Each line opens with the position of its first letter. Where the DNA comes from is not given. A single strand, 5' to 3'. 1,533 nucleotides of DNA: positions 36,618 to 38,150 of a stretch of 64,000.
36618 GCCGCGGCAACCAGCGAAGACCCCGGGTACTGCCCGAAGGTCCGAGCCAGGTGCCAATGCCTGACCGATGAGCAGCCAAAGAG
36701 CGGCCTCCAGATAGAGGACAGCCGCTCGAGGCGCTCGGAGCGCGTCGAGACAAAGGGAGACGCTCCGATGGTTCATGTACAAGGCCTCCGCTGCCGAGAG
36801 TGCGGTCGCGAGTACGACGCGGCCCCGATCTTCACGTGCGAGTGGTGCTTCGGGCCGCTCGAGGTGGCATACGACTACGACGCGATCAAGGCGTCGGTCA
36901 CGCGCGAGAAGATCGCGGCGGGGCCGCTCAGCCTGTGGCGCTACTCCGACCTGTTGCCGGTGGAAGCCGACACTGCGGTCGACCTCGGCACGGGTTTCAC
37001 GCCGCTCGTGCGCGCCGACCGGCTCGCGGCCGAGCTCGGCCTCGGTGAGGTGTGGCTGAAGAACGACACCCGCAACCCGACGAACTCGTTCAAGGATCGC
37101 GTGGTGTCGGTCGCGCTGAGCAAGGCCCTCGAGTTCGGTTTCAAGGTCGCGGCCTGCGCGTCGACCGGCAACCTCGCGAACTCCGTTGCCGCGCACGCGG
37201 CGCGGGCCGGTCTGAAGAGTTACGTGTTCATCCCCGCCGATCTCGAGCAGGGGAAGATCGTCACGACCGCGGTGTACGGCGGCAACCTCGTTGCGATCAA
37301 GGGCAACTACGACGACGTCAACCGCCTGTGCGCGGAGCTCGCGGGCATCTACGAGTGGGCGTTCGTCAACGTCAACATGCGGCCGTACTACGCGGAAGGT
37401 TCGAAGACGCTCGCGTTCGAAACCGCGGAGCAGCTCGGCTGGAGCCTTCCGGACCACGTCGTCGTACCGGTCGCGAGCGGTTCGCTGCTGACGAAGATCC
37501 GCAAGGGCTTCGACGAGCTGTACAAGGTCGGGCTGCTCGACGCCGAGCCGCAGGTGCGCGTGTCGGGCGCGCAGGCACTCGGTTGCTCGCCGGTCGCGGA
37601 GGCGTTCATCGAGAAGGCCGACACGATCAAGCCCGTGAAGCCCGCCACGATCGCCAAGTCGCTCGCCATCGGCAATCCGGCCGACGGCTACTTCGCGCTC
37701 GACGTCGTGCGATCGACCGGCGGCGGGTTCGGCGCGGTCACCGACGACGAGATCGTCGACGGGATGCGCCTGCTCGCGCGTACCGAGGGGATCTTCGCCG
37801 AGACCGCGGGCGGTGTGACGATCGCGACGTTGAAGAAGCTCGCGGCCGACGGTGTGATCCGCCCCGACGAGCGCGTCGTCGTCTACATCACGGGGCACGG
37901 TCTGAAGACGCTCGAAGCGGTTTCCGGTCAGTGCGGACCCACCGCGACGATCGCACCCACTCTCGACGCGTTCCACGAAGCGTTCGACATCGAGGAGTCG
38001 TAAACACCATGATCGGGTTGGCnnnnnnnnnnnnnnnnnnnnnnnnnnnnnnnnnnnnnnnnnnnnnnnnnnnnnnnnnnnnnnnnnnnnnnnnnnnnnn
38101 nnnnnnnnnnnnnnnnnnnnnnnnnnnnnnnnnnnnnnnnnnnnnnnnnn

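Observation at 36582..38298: SAM-I riboswitch controls a ThrC paralog plus a GG-terminated sulfur carrier: likely thiocarboxylate route to homocysteine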

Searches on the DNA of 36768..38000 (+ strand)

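Call 31: search_rna_families(sources=[L002, L003, L004, L005, L006, L007, L008, L009, L010, L011, L012, L013, L014, L015, L016, L017, L018, L019, L020, L021], threshold=gathering)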
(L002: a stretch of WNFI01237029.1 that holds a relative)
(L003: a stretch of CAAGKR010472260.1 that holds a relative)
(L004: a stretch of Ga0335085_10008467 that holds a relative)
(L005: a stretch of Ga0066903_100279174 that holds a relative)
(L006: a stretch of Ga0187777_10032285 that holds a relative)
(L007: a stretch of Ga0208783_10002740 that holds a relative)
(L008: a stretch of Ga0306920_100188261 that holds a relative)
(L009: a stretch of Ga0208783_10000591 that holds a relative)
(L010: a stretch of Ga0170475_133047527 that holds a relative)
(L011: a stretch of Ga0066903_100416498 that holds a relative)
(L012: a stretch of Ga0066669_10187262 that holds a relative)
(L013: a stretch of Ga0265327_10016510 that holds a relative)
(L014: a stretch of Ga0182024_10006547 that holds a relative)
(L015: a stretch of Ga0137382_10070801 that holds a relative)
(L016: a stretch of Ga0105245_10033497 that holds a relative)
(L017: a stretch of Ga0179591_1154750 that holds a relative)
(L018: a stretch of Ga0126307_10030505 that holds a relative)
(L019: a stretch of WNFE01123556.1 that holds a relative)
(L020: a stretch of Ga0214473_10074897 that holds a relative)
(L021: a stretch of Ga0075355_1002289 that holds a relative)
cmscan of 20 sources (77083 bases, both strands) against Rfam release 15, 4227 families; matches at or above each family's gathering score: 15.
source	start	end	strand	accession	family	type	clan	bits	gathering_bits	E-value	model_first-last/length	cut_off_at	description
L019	354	449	+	RF00162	SAM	Cis-reg; riboswitch;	CL00012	73.3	44.4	3.4e-15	1-108/108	no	SAM riboswitch aptamer (S box leader)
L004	330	442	+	RF00162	SAM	Cis-reg; riboswitch;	CL00012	69.6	44.4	4.2e-14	1-108/108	no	SAM riboswitch aptamer (S box leader)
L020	2410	2520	+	RF00162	SAM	Cis-reg; riboswitch;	CL00012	69.5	44.4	4.5e-14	1-108/108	no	SAM riboswitch aptamer (S box leader)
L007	3839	3939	+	RF00162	SAM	Cis-reg; riboswitch;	CL00012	69.2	44.4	5.3e-14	1-108/108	no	SAM riboswitch aptamer (S box leader)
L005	565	667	+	RF00162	SAM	Cis-reg; riboswitch;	CL00012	68.9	44.4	6.7e-14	1-108/108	no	SAM riboswitch aptamer (S box leader)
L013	2867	2977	+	RF00162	SAM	Cis-reg; riboswitch;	CL00012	68.6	44.4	8.1e-14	1-108/108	no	SAM riboswitch aptamer (S box leader)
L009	3839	3939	+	RF00162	SAM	Cis-reg; riboswitch;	CL00012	68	44.4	1.2e-13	1-108/108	no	SAM riboswitch aptamer (S box leader)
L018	66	176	+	RF00162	SAM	Cis-reg; riboswitch;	CL00012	67.6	44.4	1.6e-13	1-108/108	no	SAM riboswitch aptamer (S box leader)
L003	589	701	+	RF00162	SAM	Cis-reg; riboswitch;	CL00012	67.5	44.4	1.6e-13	1-108/108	no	SAM riboswitch aptamer (S box leader)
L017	1235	1342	+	RF00162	SAM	Cis-reg; riboswitch;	CL00012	66.7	44.4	2.9e-13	1-108/108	no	SAM riboswitch aptamer (S box leader)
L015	423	534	+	RF00162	SAM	Cis-reg; riboswitch;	CL00012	66.5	44.4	3.3e-13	1-108/108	no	SAM riboswitch aptamer (S box leader)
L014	3786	3896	+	RF00162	SAM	Cis-reg; riboswitch;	CL00012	66.4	44.4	3.5e-13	1-108/108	no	SAM riboswitch aptamer (S box leader)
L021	2468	2582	+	RF00162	SAM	Cis-reg; riboswitch;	CL00012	66.3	44.4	3.8e-13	1-108/108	no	SAM riboswitch aptamer (S box leader)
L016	1026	1137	+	RF00162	SAM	Cis-reg; riboswitch;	CL00012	66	44.4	4.6e-13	1-108/108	no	SAM riboswitch aptamer (S box leader)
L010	1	107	+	RF00162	SAM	Cis-reg; riboswitch;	CL00012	58.8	44.4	5.6e-11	5-108/108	5'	SAM riboswitch aptamer (S box leader)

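Call 32: search_rna_families(sources=[L022, L023, L024, L025, L026, L027, L028, L029, L030, L031, L032, L033, L034, L035, L036, L037, L038, L039, L040, L041], threshold=gathering)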
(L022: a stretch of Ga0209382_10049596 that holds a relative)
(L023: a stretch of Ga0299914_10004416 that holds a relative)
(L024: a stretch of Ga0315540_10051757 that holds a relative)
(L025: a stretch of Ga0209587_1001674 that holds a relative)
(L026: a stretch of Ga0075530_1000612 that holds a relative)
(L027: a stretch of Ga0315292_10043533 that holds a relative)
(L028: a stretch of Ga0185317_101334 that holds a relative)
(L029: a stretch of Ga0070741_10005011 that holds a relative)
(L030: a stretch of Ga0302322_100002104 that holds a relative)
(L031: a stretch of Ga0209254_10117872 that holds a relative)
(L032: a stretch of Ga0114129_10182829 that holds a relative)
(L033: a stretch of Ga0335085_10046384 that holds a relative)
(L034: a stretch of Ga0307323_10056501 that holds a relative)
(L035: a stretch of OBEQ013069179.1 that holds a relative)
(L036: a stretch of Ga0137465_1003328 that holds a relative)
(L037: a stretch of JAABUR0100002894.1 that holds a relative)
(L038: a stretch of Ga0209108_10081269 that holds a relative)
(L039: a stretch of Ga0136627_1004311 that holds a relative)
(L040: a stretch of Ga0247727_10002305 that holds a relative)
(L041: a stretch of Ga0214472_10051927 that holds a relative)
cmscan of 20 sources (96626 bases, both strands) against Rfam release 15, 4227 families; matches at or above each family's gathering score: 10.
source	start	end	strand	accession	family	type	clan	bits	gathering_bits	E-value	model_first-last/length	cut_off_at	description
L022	1732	1847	+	RF00162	SAM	Cis-reg; riboswitch;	CL00012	76.3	44.4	5.8e-16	1-108/108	no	SAM riboswitch aptamer (S box leader)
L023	2262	2364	+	RF00162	SAM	Cis-reg; riboswitch;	CL00012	72.7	44.4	6.3e-15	1-108/108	no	SAM riboswitch aptamer (S box leader)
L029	1036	1141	+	RF00162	SAM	Cis-reg; riboswitch;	CL00012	69.1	44.4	7e-14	1-108/108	no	SAM riboswitch aptamer (S box leader)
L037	3762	3931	+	RF00162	SAM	Cis-reg; riboswitch;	CL00012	67.9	44.4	1.6e-13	1-108/108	no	SAM riboswitch aptamer (S box leader)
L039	703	872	+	RF00162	SAM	Cis-reg; riboswitch;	CL00012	67.9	44.4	1.6e-13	1-108/108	no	SAM riboswitch aptamer (S box leader)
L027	1191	1288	+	RF00162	SAM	Cis-reg; riboswitch;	CL00012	67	44.4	2.9e-13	1-108/108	no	SAM riboswitch aptamer (S box leader)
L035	1193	1280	+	RF00162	SAM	Cis-reg; riboswitch;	CL00012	66.1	44.4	5.6e-13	1-108/108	no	SAM riboswitch aptamer (S box leader)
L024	23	122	+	RF00162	SAM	Cis-reg; riboswitch;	CL00012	65.1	44.4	1e-12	1-108/108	no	SAM riboswitch aptamer (S box leader)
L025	3786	3898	+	RF00162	SAM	Cis-reg; riboswitch;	CL00012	60.4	44.4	2.4e-11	1-108/108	no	SAM riboswitch aptamer (S box leader)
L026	3567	3679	+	RF00162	SAM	Cis-reg; riboswitch;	CL00012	60.4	44.4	2.4e-11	1-108/108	no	SAM riboswitch aptamer (S box leader)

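Call 33: search_rna_families(sources=[L042, L043, L044, L045, L046, L047, L048, L049, L050, L051, L052, L053, L054, L055, L056, L057, L058, L059, L060, L061], threshold=gathering)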
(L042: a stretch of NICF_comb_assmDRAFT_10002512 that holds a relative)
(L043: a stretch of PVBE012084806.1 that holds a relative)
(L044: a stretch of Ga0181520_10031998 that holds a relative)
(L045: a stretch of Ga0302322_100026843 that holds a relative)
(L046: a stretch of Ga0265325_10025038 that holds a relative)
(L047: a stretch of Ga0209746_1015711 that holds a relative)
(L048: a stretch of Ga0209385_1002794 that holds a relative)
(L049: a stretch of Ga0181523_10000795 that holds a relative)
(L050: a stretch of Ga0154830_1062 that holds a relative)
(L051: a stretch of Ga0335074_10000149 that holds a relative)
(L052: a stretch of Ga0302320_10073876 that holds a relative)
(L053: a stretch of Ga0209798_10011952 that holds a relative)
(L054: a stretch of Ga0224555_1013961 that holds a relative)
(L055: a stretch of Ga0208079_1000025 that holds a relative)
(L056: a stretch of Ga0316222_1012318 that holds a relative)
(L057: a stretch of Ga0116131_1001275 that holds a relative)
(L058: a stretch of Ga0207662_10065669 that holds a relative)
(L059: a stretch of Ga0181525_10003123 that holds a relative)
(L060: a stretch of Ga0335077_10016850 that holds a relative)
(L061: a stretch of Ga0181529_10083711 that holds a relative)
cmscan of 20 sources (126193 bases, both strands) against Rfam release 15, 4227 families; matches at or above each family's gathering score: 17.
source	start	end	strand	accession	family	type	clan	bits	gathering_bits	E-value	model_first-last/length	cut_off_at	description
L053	440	554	+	RF00162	SAM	Cis-reg; riboswitch;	CL00012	85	44.4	2.2e-18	1-108/108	no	SAM riboswitch aptamer (S box leader)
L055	3651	3767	+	RF00162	SAM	Cis-reg; riboswitch;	CL00012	84.2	44.4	3.9e-18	1-108/108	no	SAM riboswitch aptamer (S box leader)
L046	104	221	+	RF00162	SAM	Cis-reg; riboswitch;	CL00012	84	44.4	4.5e-18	1-108/108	no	SAM riboswitch aptamer (S box leader)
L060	3735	3852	+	RF00162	SAM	Cis-reg; riboswitch;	CL00012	80.8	44.4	3.7e-17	1-108/108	no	SAM riboswitch aptamer (S box leader)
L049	3724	3841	+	RF00162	SAM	Cis-reg; riboswitch;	CL00012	80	44.4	6.5e-17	1-108/108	no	SAM riboswitch aptamer (S box leader)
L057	3694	3814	+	RF00162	SAM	Cis-reg; riboswitch;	CL00012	79.7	44.4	7.9e-17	1-108/108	no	SAM riboswitch aptamer (S box leader)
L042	3712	3814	+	RF00162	SAM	Cis-reg; riboswitch;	CL00012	79.3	44.4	1e-16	1-108/108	no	SAM riboswitch aptamer (S box leader)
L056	246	364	+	RF00162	SAM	Cis-reg; riboswitch;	CL00012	76.6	44.4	6.3e-16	1-108/108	no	SAM riboswitch aptamer (S box leader)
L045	143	260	+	RF00162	SAM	Cis-reg; riboswitch;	CL00012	76.3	44.4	7.6e-16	1-108/108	no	SAM riboswitch aptamer (S box leader)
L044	3275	3393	+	RF00162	SAM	Cis-reg; riboswitch;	CL00012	75.9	44.4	9.7e-16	1-108/108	no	SAM riboswitch aptamer (S box leader)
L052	3711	3828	+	RF00162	SAM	Cis-reg; riboswitch;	CL00012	75.2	44.4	1.6e-15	1-108/108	no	SAM riboswitch aptamer (S box leader)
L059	3715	3833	+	RF00162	SAM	Cis-reg; riboswitch;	CL00012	74.8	44.4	2.1e-15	1-108/108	no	SAM riboswitch aptamer (S box leader)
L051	3778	3896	+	RF00162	SAM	Cis-reg; riboswitch;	CL00012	74.3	44.4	3e-15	1-108/108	no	SAM riboswitch aptamer (S box leader)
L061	514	632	+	RF00162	SAM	Cis-reg; riboswitch;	CL00012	73.2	44.4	6.2e-15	1-108/108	no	SAM riboswitch aptamer (S box leader)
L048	3709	3827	+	RF00162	SAM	Cis-reg; riboswitch;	CL00012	70.6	44.4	3.5e-14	1-108/108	no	SAM riboswitch aptamer (S box leader)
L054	1318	1436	+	RF00162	SAM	Cis-reg; riboswitch;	CL00012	70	44.4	5.3e-14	1-108/108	no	SAM riboswitch aptamer (S box leader)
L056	3267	3340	+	RF00005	tRNA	Gene; tRNA;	CL00001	64.9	29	1.6e-11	1-71/71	no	tRNA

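Call 34: search_rna_families(sources=[L062, L063, L064, L065, L066, L067, L068, L069, L070, L071, L072, L073, L074, L075, L076, L077, L078, L079, L080, L081], threshold=gathering)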
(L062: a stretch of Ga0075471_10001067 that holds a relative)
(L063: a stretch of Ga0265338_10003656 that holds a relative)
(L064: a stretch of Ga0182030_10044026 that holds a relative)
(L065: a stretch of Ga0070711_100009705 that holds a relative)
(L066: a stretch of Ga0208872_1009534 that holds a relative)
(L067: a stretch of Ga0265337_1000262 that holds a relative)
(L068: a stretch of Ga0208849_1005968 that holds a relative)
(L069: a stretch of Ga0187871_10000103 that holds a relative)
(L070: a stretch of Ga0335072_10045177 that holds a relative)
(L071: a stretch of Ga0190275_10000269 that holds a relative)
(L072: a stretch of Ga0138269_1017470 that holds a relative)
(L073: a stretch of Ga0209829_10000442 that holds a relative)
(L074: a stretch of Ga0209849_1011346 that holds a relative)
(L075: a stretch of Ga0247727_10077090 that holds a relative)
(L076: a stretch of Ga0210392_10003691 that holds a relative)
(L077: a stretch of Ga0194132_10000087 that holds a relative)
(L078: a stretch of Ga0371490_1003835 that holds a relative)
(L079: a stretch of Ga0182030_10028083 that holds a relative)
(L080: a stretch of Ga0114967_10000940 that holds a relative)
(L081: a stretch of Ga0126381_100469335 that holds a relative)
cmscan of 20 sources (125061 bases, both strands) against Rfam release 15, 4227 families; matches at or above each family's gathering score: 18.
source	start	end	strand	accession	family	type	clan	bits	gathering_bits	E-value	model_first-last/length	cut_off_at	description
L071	3814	3932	+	RF00162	SAM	Cis-reg; riboswitch;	CL00012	86.1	44.4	1.1e-18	1-108/108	no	SAM riboswitch aptamer (S box leader)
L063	3734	3851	+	RF00162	SAM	Cis-reg; riboswitch;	CL00012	82.9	44.4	8.9e-18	1-108/108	no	SAM riboswitch aptamer (S box leader)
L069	3716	3833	+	RF00162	SAM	Cis-reg; riboswitch;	CL00012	81.8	44.4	1.8e-17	1-108/108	no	SAM riboswitch aptamer (S box leader)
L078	3719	3833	+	RF00162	SAM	Cis-reg; riboswitch;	CL00012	80.8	44.4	3.8e-17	1-108/108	no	SAM riboswitch aptamer (S box leader)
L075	1019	1137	+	RF00162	SAM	Cis-reg; riboswitch;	CL00012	78.6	44.4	1.6e-16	1-108/108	no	SAM riboswitch aptamer (S box leader)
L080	3720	3836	+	RF00162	SAM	Cis-reg; riboswitch;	CL00012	77.8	44.4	2.8e-16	1-108/108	no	SAM riboswitch aptamer (S box leader)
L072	2541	2659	+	RF00162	SAM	Cis-reg; riboswitch;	CL00012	76.5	44.4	6.6e-16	1-108/108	no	SAM riboswitch aptamer (S box leader)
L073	3759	3877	+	RF00162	SAM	Cis-reg; riboswitch;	CL00012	76.5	44.4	6.6e-16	1-108/108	no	SAM riboswitch aptamer (S box leader)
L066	1394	1512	+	RF00162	SAM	Cis-reg; riboswitch;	CL00012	76.1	44.4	8.7e-16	1-108/108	no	SAM riboswitch aptamer (S box leader)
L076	206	324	+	RF00162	SAM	Cis-reg; riboswitch;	CL00012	76.1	44.4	8.8e-16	1-108/108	no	SAM riboswitch aptamer (S box leader)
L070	2724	2841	+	RF00162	SAM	Cis-reg; riboswitch;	CL00012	74.7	44.4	2.2e-15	1-108/108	no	SAM riboswitch aptamer (S box leader)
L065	2401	2519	+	RF00162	SAM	Cis-reg; riboswitch;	CL00012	74.6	44.4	2.3e-15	1-108/108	no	SAM riboswitch aptamer (S box leader)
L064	3203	3321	+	RF00162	SAM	Cis-reg; riboswitch;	CL00012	74.3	44.4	2.9e-15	1-108/108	no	SAM riboswitch aptamer (S box leader)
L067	45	162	+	RF00162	SAM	Cis-reg; riboswitch;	CL00012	74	44.4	3.6e-15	1-108/108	no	SAM riboswitch aptamer (S box leader)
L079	3752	3871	+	RF00162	SAM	Cis-reg; riboswitch;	CL00012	72.8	44.4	7.9e-15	1-108/108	no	SAM riboswitch aptamer (S box leader)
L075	3459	3531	+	RF00005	tRNA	Gene; tRNA;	CL00001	67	29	4.1e-12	1-71/71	no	tRNA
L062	1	98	+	RF00162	SAM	Cis-reg; riboswitch;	CL00012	49.6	44.4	4.5e-08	18-108/108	5'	SAM riboswitch aptamer (S box leader)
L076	376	443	-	RF00005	tRNA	Gene; tRNA;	CL00001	42.8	29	1.9e-05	1-71/71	no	tRNA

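Call 48: search_rna_families(sources=[L160, L151, L129, L148, L150, L144, L086, L082, L108, L113, L128], threshold=gathering, show_alignments=2)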
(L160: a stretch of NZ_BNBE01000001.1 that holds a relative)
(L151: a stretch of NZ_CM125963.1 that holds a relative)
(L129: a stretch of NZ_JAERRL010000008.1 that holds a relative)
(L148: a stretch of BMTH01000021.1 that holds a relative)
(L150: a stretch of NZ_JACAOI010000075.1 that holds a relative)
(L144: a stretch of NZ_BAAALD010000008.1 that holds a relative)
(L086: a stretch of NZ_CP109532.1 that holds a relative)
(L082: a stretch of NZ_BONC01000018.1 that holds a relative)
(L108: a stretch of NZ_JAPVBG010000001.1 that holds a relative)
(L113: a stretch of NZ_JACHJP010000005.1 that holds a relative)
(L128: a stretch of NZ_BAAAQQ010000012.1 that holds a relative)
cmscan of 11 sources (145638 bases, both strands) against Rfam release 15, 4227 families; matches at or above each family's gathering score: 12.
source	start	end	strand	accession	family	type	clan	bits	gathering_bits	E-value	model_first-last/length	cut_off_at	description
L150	5820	5961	+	RF00162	SAM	Cis-reg; riboswitch;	CL00012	82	44.4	2e-17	1-108/108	no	SAM riboswitch aptamer (S box leader)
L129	5788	5926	+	RF00162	SAM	Cis-reg; riboswitch;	CL00012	78.8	44.4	1.7e-16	1-108/108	no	SAM riboswitch aptamer (S box leader)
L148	5779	5926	+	RF00162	SAM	Cis-reg; riboswitch;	CL00012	78.7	44.4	1.8e-16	1-108/108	no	SAM riboswitch aptamer (S box leader)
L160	5771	5914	+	RF00162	SAM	Cis-reg; riboswitch;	CL00012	76.6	44.4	7.1e-16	1-108/108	no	SAM riboswitch aptamer (S box leader)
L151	5807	5961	+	RF00162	SAM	Cis-reg; riboswitch;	CL00012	75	44.4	2e-15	1-108/108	no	SAM riboswitch aptamer (S box leader)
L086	5857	5988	+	RF00162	SAM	Cis-reg; riboswitch;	CL00012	72.3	44.4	1.3e-14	1-108/108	no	SAM riboswitch aptamer (S box leader)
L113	5799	5941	+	RF00162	SAM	Cis-reg; riboswitch;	CL00012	71.9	44.4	1.7e-14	1-108/108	no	SAM riboswitch aptamer (S box leader)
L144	5805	5938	+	RF00162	SAM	Cis-reg; riboswitch;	CL00012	71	44.4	3.1e-14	1-108/108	no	SAM riboswitch aptamer (S box leader)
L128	5757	5911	+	RF00162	SAM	Cis-reg; riboswitch;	CL00012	71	44.4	3e-14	1-108/108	no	SAM riboswitch aptamer (S box leader)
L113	810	876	+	RF03015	Transposase-2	Gene; sRNA;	-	70.1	42.7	1.1e-11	1-69/69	no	Transposase-2 RNA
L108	5793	5922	+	RF00162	SAM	Cis-reg; riboswitch;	CL00012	69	44.4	1.2e-13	1-108/108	no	SAM riboswitch aptamer (S box leader)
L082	5853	5988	+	RF00162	SAM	Cis-reg; riboswitch;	CL00012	62.8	44.4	7.2e-12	1-108/108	no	SAM riboswitch aptamer (S box leader)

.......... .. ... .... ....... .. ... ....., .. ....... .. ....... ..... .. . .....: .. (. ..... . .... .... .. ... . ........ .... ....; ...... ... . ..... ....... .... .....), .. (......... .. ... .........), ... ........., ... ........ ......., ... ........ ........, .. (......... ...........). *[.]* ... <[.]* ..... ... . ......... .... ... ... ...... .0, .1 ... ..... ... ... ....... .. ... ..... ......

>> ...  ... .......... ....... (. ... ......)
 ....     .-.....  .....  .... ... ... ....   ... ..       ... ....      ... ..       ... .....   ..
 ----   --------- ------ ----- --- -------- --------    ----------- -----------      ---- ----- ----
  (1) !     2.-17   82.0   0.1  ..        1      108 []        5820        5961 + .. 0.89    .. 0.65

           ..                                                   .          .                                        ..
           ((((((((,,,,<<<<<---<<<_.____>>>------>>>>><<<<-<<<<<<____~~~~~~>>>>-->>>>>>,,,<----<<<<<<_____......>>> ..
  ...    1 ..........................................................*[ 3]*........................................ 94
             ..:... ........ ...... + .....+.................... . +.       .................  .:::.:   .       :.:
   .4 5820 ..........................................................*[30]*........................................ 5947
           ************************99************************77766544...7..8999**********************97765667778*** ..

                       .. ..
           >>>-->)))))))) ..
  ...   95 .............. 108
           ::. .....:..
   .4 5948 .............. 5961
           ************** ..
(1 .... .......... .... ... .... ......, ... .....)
